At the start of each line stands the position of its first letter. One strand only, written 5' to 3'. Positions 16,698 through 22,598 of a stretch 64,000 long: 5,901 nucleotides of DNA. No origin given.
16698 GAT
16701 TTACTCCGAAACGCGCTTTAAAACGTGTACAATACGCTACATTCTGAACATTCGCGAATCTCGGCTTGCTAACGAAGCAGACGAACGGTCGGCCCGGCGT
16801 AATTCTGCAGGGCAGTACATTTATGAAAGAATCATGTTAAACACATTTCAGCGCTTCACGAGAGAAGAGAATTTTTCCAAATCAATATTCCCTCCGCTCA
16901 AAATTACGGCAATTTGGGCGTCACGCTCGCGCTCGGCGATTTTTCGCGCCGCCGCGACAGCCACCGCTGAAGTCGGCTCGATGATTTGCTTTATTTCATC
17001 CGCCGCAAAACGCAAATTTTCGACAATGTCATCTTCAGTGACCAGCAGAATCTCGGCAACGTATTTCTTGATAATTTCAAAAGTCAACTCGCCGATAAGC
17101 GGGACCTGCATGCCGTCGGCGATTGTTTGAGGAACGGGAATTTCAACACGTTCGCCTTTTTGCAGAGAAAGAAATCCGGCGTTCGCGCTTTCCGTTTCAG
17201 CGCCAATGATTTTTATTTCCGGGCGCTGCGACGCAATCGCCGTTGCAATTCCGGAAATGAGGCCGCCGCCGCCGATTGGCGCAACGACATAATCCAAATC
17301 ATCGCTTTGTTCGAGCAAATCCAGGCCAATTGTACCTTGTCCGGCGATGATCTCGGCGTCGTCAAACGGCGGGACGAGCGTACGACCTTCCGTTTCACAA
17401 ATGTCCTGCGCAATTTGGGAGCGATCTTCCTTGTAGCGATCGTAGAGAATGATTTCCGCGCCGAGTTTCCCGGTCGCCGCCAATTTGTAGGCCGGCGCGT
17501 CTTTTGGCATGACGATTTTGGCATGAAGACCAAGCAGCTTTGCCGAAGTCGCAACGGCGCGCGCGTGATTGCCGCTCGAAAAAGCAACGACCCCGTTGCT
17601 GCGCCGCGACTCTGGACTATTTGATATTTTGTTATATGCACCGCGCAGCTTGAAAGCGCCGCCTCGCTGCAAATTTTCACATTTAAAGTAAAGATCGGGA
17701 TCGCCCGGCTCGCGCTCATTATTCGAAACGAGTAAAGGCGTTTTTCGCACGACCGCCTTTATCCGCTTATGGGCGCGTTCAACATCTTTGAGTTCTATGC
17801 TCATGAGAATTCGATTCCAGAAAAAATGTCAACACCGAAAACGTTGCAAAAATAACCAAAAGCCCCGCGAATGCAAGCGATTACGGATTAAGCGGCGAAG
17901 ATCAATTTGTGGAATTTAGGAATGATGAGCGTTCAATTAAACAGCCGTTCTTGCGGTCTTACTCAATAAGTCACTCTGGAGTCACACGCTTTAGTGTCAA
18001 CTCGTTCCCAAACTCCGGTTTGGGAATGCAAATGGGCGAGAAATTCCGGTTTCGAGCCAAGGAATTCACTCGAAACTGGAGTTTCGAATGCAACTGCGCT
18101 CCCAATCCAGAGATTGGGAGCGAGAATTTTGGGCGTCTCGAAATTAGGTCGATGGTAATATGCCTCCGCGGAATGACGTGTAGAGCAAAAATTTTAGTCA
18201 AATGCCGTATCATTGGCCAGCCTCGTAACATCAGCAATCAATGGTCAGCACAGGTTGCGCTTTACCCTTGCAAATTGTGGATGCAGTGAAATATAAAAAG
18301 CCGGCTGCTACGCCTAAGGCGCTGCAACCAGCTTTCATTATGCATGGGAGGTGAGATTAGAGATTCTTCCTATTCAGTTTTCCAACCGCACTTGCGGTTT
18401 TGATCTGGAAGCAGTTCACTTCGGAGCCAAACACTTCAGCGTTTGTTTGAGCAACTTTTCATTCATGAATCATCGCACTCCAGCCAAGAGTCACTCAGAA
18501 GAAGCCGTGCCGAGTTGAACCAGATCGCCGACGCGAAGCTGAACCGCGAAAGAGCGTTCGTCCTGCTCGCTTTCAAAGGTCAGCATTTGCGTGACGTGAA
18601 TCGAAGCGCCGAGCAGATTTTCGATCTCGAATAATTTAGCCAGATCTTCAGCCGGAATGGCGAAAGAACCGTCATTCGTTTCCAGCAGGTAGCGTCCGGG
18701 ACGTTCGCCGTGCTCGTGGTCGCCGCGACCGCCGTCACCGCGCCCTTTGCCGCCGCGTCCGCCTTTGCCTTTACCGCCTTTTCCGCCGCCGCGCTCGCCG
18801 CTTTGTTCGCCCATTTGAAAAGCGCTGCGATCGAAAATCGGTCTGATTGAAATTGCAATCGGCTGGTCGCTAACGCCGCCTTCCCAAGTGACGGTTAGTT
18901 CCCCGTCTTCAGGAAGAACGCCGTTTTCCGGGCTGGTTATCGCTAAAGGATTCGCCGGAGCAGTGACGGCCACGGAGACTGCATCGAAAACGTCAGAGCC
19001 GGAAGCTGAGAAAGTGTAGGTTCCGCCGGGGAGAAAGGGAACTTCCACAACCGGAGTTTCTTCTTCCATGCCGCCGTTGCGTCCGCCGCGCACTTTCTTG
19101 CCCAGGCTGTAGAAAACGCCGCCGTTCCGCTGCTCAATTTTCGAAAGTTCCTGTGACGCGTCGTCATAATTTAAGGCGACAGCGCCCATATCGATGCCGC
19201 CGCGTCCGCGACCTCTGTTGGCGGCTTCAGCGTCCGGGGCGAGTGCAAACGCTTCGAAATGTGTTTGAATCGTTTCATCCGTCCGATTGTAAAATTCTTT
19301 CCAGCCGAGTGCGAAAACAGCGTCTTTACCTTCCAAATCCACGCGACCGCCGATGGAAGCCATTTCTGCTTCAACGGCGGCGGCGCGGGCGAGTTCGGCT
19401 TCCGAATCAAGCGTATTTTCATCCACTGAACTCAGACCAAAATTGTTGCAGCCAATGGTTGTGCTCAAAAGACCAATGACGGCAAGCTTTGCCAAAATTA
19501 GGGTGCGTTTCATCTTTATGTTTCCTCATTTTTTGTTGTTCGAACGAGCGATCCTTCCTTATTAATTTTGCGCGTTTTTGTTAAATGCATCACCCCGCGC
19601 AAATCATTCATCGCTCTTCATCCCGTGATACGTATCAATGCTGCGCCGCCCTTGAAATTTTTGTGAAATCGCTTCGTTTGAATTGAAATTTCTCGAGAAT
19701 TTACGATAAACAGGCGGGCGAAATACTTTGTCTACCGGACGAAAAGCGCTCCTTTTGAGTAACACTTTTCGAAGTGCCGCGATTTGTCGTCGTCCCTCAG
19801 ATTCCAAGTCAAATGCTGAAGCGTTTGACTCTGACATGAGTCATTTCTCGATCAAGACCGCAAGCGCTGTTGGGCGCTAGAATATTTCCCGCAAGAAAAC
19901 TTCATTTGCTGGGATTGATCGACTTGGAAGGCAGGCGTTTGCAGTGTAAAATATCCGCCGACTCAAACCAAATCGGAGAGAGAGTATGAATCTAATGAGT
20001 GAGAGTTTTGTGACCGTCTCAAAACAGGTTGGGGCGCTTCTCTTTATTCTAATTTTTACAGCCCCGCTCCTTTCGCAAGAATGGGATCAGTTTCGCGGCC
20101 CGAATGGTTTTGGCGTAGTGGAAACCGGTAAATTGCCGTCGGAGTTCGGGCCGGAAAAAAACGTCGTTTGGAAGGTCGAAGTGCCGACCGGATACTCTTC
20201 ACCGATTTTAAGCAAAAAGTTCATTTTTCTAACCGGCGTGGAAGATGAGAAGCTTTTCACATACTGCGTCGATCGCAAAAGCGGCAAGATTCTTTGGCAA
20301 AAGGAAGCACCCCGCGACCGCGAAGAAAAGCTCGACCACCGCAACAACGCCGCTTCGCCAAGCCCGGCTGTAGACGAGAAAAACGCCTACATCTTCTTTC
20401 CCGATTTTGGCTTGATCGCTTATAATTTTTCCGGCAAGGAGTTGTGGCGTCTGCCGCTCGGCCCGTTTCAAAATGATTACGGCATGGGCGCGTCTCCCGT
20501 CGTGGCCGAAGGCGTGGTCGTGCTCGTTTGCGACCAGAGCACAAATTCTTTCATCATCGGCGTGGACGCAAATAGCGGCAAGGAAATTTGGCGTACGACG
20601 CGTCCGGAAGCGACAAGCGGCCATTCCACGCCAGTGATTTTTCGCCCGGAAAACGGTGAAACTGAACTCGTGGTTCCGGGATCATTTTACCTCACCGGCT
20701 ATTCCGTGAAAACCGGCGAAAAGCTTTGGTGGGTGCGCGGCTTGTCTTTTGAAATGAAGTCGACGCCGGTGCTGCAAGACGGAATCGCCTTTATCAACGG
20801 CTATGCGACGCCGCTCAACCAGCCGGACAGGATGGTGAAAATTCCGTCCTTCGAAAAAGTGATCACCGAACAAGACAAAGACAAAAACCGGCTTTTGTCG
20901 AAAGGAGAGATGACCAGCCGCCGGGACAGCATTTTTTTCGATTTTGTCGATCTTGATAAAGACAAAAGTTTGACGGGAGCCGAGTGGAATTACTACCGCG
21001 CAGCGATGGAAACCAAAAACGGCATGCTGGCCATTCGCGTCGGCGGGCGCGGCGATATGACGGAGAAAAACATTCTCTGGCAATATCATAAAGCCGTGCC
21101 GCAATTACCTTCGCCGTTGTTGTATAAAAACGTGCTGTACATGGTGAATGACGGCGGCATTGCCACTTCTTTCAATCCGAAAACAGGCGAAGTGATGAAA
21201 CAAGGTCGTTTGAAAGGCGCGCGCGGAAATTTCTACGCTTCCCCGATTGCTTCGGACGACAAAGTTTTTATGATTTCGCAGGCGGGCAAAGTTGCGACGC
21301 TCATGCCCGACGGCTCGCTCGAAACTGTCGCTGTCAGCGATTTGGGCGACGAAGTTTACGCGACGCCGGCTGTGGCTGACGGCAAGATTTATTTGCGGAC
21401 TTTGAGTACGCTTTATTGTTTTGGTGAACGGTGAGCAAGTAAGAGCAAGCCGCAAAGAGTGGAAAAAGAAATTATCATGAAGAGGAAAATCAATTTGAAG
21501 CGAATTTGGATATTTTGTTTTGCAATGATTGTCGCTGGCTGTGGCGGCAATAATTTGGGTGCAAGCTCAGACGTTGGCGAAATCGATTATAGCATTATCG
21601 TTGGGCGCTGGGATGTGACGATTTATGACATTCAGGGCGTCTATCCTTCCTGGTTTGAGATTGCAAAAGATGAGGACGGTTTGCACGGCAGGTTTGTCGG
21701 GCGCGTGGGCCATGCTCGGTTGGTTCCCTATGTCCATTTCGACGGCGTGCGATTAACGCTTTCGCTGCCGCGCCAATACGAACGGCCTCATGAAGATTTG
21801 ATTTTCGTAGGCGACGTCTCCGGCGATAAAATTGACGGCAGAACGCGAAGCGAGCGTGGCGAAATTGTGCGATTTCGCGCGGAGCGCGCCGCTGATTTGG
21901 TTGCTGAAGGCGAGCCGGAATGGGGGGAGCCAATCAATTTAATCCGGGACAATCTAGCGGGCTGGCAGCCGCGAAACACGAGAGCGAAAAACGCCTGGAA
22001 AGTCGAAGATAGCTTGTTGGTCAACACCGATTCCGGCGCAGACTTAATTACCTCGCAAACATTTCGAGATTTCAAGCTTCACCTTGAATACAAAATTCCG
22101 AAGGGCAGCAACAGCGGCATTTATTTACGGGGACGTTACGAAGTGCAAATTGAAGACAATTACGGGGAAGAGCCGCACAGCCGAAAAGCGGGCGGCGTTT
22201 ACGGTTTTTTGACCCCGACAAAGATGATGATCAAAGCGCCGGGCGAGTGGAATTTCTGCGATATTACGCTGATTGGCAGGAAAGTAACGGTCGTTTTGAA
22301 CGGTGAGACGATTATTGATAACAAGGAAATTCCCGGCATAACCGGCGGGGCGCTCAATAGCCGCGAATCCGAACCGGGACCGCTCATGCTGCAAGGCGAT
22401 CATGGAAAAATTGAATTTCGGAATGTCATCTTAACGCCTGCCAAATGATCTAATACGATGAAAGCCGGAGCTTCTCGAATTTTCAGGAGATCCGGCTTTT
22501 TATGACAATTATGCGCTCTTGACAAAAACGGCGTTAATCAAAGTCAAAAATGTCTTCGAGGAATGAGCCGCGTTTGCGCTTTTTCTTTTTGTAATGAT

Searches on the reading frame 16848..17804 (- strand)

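Call 39: search_protein_families(library=pfam, proteins=[window:16848-17804:-], max_evalue=0.001)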
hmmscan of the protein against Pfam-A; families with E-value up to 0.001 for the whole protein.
window:16848-17804:- (318 aa): 1 family
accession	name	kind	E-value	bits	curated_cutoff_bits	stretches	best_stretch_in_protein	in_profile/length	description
PF00291.31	PALP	-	1.7e-77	261.1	35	1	18-304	4-295/295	Pyridoxal-phosphate dependent enzyme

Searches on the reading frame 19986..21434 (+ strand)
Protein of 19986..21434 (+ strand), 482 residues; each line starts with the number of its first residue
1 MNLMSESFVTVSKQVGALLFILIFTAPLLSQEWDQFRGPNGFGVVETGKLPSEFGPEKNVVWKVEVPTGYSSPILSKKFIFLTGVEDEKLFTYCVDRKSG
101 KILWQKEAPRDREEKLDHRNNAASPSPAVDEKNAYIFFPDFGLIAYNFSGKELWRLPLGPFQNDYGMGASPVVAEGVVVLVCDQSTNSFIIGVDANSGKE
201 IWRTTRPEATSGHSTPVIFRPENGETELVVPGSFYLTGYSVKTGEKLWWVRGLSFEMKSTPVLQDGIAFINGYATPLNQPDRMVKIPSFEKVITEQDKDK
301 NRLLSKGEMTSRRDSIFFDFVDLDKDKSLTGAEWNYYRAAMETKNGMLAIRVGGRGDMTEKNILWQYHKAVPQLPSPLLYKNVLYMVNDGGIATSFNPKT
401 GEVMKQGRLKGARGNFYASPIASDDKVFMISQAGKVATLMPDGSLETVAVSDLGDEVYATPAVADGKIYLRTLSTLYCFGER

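Call 17: search_protein_families(library=pfam, proteins=[window:19986-21434:+], max_evalue=0.001)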
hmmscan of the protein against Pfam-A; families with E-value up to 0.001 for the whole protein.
window:19986-21434:+ (482 aa): 3 families
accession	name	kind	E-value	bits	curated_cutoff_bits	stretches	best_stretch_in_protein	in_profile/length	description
PF13360.13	PQQ_2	-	3.7e-21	76.3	27.6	2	93-248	6-142/233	Outer membrane protein assembly factor BamB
PF13570.13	Beta-prop_ACSF4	-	1.8e-11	44.4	133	1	357-465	161-265/329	Beta-alanine-activating enzyme, beta-propeller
PF01011.28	PQQ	-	3.2e-05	23.3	26.7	0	167-220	49-588/595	Glucose/ethanol/alcohol dehydrogenase, beta-propeller domain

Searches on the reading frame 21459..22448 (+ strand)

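Call 17: search_protein_families(library=pfam, proteins=[window:21459-22448:+], max_evalue=0.001)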
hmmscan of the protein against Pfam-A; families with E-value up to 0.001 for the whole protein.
window:21459-22448:+ (329 aa): 1 family
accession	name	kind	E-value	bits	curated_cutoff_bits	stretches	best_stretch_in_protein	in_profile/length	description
PF06439.18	3keto-disac_hyd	-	1e-40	140.2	26.8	1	165-323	10-184/187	3-keto-disaccharide hydrolase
